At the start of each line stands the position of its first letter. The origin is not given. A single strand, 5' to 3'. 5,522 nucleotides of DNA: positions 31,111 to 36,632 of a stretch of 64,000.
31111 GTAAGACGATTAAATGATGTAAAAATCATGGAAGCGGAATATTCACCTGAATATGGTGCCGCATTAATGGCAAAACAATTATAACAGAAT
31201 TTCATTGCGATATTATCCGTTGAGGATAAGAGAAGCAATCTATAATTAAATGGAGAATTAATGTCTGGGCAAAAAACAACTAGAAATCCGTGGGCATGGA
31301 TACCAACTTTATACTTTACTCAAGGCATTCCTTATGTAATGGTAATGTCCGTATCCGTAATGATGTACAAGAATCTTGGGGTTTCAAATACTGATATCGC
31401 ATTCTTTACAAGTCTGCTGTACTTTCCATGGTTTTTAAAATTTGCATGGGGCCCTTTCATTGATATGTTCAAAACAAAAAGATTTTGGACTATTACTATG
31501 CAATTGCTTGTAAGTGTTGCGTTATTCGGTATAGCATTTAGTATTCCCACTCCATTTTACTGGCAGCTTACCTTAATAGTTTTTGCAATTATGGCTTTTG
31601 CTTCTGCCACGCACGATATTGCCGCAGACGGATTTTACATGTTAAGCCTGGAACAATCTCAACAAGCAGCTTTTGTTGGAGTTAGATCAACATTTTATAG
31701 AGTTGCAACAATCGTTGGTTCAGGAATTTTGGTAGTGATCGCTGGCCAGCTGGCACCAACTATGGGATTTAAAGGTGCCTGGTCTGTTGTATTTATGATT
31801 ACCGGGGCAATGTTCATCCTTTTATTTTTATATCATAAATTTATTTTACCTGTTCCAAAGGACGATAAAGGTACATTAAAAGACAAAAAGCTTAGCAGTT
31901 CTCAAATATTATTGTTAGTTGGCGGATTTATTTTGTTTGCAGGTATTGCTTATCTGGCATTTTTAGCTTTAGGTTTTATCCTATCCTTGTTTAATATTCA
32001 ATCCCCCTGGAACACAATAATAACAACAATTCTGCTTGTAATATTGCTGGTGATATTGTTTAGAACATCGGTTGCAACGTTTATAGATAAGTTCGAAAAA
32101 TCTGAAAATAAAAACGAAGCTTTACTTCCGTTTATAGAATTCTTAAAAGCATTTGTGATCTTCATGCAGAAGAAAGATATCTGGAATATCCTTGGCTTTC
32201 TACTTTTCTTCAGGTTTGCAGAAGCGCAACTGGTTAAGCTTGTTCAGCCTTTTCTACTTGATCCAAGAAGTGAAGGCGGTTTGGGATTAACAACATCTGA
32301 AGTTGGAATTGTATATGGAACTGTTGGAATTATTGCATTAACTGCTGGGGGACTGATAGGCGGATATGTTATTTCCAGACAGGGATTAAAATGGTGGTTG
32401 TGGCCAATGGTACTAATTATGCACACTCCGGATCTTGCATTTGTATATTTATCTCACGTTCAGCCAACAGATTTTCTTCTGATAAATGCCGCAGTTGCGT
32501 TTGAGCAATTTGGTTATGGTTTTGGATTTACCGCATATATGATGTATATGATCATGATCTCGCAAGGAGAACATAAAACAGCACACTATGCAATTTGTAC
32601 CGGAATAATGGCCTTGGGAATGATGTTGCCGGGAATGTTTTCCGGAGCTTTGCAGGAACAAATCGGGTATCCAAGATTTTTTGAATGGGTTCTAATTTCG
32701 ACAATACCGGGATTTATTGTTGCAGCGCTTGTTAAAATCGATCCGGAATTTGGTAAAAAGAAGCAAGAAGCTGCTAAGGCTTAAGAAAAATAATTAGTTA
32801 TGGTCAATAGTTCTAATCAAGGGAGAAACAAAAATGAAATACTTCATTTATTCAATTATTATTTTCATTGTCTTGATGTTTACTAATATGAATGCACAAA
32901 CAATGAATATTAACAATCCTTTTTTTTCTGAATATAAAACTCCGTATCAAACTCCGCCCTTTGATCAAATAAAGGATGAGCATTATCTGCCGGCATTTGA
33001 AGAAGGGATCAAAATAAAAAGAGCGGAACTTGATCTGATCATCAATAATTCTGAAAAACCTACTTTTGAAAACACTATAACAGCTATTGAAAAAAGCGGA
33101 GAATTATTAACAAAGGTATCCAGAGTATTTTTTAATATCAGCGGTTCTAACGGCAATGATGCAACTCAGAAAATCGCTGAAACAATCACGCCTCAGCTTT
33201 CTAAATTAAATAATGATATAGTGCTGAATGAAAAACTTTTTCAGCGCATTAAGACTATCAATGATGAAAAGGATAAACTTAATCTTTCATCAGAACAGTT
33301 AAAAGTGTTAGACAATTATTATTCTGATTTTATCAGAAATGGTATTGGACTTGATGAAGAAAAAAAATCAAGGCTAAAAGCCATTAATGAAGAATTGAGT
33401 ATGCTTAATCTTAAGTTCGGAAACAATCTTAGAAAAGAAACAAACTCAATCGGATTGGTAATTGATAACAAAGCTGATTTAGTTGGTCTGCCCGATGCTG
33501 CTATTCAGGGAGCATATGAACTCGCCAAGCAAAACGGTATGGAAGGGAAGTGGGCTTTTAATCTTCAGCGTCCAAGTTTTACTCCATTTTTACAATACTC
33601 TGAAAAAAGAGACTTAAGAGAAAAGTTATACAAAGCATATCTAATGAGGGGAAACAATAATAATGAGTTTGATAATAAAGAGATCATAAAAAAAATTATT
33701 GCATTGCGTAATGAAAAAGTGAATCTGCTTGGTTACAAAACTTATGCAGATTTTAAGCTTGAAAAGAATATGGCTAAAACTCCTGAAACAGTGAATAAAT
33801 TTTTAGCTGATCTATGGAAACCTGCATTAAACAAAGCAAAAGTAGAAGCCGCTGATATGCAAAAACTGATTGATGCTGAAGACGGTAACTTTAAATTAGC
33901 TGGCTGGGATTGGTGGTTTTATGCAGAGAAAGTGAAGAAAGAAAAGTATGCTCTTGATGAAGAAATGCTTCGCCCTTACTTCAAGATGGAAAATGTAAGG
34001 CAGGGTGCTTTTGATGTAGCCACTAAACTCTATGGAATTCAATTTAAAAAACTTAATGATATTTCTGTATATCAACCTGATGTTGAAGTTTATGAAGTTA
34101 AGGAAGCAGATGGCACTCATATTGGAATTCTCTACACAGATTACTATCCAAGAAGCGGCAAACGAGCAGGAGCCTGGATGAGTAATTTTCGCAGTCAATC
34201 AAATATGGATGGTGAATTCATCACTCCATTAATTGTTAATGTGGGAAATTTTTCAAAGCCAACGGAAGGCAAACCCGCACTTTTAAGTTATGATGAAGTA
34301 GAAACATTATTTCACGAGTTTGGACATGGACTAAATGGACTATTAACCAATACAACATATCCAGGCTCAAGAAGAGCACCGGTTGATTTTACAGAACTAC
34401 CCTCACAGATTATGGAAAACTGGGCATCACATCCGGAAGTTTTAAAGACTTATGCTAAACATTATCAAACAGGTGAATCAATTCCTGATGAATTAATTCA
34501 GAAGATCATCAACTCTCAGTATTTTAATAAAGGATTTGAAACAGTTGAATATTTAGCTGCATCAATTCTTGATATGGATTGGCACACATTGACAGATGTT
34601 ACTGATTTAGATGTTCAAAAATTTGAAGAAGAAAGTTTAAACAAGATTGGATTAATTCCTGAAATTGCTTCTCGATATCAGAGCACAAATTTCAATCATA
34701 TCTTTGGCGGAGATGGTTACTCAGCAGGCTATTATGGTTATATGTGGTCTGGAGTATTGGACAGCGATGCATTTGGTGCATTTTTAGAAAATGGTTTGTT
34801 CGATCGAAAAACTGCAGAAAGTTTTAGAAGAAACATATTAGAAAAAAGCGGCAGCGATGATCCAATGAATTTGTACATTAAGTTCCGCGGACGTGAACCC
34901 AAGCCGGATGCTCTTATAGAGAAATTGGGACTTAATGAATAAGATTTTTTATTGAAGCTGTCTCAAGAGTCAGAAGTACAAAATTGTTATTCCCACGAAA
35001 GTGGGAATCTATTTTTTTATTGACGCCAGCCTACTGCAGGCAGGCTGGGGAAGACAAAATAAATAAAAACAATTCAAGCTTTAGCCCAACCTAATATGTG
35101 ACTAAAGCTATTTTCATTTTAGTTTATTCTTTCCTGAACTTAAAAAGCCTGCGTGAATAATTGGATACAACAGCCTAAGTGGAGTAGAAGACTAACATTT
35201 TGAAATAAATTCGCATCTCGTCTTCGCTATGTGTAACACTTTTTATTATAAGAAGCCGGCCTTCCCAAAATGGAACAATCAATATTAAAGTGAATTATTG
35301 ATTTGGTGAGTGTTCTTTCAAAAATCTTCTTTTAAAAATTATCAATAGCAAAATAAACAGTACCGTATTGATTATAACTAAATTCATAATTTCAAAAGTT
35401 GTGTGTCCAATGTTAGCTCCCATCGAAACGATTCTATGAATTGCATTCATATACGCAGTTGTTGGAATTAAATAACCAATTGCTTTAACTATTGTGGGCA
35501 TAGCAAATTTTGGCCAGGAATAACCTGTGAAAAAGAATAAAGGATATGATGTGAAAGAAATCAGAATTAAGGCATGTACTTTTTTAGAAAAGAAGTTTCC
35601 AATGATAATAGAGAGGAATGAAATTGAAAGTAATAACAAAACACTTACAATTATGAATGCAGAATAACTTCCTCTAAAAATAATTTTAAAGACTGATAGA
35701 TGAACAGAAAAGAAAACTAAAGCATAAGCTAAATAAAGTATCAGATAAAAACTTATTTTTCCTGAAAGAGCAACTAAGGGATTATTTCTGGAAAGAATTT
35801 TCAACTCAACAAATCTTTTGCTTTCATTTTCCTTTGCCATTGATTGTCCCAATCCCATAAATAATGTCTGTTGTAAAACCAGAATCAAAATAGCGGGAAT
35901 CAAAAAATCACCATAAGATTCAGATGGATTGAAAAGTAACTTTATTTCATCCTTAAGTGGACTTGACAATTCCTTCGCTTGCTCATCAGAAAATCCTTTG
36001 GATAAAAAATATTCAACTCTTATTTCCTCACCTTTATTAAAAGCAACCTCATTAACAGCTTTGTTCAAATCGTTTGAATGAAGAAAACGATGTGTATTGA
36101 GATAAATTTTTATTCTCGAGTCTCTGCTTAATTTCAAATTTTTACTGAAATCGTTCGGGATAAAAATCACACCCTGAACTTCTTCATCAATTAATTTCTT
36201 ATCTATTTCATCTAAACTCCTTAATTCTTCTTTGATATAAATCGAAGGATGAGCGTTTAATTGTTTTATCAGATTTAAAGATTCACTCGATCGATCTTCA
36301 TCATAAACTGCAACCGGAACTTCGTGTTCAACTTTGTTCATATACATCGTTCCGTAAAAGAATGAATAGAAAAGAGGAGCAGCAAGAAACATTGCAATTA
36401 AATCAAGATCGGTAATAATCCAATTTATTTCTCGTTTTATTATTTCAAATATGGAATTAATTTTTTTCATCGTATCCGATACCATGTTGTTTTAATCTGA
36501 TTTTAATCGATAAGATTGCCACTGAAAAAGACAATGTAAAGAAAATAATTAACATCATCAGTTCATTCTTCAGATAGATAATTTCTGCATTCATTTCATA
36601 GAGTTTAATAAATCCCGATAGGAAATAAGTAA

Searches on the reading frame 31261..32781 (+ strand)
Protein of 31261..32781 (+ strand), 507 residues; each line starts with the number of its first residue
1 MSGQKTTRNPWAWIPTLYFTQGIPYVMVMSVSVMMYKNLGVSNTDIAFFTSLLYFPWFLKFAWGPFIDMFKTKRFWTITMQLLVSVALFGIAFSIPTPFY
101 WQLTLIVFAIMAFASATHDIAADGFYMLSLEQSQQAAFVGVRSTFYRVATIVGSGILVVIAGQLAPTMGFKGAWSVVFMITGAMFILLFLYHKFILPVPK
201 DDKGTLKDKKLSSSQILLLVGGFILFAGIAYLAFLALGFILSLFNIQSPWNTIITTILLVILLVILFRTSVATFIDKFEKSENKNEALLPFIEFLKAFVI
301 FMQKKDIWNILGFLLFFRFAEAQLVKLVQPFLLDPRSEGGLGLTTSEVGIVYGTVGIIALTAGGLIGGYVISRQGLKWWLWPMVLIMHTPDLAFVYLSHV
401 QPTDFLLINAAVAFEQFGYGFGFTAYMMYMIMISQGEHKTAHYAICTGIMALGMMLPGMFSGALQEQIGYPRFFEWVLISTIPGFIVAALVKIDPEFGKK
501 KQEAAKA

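Call 27: search_protein_families(library=pfam, proteins=[window:31261-32781:+], max_evalue=0.0001)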
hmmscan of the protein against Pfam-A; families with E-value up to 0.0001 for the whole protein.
window:31261-32781:+ (507 aa): 1 family
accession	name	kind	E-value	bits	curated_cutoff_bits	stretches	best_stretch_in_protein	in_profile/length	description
PF07690.21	MFS_1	-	9e-20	71.3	33.4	2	18-280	5-267/347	Major Facilitator Superfamily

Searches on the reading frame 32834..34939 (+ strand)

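Call 27: search_protein_families(library=pfam, proteins=[window:32834-34939:+], max_evalue=0.0001)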
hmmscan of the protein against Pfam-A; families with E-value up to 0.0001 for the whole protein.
window:32834-34939:+ (702 aa): 2 families
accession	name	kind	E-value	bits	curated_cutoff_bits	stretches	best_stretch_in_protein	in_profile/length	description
PF01432.26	Peptidase_M3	-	2.6e-131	439.6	27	1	252-699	1-456/457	Peptidase family M3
PF19310.4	TOP_N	-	6.7e-05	23.1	27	0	71-178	16-123/123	Neurolysin/Thimet oligopeptidase, N-terminal domain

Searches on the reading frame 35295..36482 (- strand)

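Call 27: search_protein_families(library=pfam, proteins=[window:35295-36482:-], max_evalue=0.0001)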
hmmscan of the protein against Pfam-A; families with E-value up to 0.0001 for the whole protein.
window:35295-36482:- (395 aa): 2 families
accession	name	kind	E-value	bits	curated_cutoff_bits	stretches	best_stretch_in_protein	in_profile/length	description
PF12698.13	ABC2_membrane_3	-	2.6e-51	175.2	31.6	1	29-380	4-346/347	ABC-2 family transporter protein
PF01061.29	ABC2_membrane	-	7.1e-10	39.2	26.9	1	195-348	51-206/211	ABC-2 type transporter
